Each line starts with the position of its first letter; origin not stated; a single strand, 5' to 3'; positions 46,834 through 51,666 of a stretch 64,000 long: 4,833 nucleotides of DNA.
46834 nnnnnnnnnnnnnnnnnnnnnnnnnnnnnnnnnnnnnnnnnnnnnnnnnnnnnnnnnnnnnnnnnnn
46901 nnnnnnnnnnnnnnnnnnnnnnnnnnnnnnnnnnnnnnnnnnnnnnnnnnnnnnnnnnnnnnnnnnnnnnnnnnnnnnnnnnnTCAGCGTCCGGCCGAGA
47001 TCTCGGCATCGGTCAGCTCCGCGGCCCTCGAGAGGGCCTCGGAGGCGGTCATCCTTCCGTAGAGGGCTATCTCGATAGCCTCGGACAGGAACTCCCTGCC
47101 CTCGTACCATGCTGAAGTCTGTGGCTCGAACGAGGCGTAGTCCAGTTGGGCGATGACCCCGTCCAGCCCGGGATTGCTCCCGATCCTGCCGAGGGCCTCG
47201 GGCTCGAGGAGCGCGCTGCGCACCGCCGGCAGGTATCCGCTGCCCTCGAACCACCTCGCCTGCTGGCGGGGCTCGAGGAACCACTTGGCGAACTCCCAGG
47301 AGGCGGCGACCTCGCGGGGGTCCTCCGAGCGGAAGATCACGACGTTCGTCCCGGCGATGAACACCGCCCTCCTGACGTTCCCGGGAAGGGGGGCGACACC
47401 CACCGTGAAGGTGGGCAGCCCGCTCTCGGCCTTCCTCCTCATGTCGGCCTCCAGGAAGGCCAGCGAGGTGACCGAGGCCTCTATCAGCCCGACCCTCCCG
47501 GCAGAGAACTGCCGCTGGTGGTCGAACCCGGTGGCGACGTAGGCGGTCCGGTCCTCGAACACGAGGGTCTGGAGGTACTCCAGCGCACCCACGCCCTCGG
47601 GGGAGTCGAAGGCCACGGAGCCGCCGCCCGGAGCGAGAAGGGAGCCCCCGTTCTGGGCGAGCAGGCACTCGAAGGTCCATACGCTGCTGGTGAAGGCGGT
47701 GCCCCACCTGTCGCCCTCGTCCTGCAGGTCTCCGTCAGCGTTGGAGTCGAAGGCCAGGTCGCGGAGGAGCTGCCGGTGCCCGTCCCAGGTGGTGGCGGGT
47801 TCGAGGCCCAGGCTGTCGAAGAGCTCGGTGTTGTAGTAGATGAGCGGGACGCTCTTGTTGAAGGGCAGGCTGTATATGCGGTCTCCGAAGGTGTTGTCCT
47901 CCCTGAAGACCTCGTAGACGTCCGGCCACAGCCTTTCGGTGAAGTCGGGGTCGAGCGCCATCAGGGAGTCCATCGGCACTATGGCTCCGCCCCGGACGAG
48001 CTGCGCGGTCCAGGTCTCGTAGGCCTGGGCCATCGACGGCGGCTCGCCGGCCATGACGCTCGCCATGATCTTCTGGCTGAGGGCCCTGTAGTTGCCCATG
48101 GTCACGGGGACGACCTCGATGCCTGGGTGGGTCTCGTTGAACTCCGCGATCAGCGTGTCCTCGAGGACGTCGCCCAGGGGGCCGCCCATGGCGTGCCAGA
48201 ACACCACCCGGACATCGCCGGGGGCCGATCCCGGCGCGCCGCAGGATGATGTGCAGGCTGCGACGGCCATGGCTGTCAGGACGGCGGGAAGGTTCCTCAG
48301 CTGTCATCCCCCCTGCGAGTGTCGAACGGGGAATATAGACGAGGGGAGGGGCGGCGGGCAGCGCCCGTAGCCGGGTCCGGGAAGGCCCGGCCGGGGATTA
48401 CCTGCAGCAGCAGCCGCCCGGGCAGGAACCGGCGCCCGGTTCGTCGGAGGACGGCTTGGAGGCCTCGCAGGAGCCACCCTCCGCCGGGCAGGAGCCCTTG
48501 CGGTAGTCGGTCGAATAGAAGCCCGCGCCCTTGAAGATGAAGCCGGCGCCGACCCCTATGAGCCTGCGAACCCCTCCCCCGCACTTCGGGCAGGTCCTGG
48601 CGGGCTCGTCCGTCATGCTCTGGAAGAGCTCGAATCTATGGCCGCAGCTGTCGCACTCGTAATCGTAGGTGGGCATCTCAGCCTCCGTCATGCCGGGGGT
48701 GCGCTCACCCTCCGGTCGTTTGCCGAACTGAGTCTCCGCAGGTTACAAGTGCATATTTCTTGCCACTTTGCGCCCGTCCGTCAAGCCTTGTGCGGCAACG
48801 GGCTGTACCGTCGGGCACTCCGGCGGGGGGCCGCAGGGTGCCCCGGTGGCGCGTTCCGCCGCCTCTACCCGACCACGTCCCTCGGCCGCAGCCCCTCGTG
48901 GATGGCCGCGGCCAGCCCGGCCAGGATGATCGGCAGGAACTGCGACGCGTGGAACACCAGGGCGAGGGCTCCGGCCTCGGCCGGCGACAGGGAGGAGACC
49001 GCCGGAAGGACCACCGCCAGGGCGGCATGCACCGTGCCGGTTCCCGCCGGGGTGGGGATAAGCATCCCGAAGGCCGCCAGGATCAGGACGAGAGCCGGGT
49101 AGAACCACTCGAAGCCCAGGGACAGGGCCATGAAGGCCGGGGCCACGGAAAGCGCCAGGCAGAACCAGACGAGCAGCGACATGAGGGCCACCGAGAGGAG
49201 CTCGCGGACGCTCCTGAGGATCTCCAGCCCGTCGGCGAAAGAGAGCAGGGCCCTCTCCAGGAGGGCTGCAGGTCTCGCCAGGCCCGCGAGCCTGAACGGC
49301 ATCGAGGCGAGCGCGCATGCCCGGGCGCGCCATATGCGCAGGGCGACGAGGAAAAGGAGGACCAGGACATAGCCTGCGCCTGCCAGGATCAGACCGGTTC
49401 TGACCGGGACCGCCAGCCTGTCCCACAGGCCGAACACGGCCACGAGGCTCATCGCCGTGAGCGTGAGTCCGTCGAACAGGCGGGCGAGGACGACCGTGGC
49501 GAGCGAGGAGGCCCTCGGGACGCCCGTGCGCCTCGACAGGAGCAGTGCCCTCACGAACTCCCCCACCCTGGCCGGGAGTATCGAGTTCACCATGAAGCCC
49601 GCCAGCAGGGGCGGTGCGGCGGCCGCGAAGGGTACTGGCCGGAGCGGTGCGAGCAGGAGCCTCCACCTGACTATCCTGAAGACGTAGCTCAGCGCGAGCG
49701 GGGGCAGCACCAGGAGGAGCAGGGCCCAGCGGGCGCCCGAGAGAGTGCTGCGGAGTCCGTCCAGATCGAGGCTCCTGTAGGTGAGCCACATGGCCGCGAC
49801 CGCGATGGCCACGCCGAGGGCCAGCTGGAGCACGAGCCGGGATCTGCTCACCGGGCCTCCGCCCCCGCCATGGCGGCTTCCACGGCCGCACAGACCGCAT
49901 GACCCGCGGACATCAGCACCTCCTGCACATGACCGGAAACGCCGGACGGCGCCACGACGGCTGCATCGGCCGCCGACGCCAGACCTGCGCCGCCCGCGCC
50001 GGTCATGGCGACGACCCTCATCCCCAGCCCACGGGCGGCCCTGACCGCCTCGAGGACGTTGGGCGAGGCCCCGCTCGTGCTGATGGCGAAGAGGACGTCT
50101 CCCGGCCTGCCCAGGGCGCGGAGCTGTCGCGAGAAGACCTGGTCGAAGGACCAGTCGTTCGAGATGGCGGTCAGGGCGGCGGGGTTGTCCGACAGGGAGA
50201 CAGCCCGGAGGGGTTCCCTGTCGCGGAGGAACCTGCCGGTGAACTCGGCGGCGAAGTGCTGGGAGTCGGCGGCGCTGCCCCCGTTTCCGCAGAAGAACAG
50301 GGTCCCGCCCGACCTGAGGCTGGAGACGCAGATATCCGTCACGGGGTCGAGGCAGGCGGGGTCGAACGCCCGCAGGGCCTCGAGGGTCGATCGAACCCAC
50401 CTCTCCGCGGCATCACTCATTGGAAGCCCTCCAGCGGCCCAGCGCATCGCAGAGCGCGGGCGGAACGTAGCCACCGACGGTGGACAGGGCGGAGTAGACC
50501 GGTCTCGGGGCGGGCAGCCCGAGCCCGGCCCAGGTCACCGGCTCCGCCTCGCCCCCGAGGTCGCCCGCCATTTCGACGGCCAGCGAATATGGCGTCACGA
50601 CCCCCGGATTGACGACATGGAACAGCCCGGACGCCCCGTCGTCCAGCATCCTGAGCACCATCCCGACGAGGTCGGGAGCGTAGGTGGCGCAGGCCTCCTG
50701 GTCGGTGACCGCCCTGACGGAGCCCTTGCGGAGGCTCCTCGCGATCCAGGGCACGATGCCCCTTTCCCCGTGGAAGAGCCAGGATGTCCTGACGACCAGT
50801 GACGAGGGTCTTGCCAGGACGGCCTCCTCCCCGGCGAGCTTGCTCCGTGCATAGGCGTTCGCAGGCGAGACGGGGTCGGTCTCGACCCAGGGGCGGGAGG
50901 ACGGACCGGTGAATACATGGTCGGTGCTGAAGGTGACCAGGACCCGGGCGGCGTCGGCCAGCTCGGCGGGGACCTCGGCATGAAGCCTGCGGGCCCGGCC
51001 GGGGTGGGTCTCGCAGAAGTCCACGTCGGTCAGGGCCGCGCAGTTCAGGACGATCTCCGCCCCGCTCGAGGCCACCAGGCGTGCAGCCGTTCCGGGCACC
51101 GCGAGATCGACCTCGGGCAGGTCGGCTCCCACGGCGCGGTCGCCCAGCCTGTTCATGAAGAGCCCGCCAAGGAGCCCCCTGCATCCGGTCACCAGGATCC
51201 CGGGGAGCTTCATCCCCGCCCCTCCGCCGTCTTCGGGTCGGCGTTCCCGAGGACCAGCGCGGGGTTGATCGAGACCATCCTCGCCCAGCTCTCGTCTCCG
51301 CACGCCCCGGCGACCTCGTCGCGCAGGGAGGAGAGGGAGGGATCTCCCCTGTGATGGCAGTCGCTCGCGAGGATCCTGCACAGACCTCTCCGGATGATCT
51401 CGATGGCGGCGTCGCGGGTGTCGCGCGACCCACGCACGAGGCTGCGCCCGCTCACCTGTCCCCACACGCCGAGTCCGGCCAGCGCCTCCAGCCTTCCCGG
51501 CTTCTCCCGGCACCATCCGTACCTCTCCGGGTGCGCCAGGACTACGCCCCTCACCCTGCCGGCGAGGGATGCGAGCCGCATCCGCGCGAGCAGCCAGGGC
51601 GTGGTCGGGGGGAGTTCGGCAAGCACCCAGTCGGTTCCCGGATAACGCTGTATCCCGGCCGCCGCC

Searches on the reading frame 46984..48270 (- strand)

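Call 46: search_protein_families(library=pfam, proteins=[window:46984-48270:-], max_evalue=0.00001)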
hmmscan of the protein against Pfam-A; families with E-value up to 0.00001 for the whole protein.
window:46984-48270:- (428 aa): 2 families
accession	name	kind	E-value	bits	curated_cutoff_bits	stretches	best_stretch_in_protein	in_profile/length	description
PF13416.11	SBP_bac_8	-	4.5e-34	119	27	1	40-358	2-270/279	Bacterial extracellular solute-binding protein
PF01547.30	SBP_bac_1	-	9.8e-28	98.5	26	1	40-338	13-307/307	Bacterial extracellular solute-binding protein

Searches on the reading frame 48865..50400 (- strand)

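Call 46: search_protein_families(library=pfam, proteins=[window:48865-50400:-], max_evalue=0.00001)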
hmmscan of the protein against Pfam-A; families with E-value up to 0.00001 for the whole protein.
window:48865-50400:- (511 aa): 1 family
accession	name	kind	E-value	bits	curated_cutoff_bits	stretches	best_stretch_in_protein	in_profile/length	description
PF03706.18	LPG_synthase_TM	-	1.1e-43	150.3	33.4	1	194-495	2-302/302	Lysylphosphatidylglycerol synthase TM region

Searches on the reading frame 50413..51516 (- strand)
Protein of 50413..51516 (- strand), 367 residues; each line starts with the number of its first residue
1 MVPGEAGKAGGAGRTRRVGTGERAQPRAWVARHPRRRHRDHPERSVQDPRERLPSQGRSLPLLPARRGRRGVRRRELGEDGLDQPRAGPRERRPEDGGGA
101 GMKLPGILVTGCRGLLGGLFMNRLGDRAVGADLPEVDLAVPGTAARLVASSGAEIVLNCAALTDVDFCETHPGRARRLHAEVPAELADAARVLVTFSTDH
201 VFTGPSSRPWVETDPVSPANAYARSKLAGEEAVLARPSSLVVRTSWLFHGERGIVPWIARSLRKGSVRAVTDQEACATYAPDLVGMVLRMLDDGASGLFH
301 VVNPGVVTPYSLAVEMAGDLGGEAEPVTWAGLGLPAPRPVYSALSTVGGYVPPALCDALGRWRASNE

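Call 46: search_protein_families(library=pfam, proteins=[window:50413-51516:-], max_evalue=0.00001)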
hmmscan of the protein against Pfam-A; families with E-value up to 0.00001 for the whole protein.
window:50413-51516:- (367 aa): 2 families
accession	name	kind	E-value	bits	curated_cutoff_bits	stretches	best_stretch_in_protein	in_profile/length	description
PF04321.23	RmlD_sub_bind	-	2e-45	155.5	27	1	107-346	3-260/287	RmlD substrate binding domain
PF01370.27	Epimerase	-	7.1e-12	45.7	20.9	1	107-236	1-156/240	NAD dependent epimerase/dehydratase family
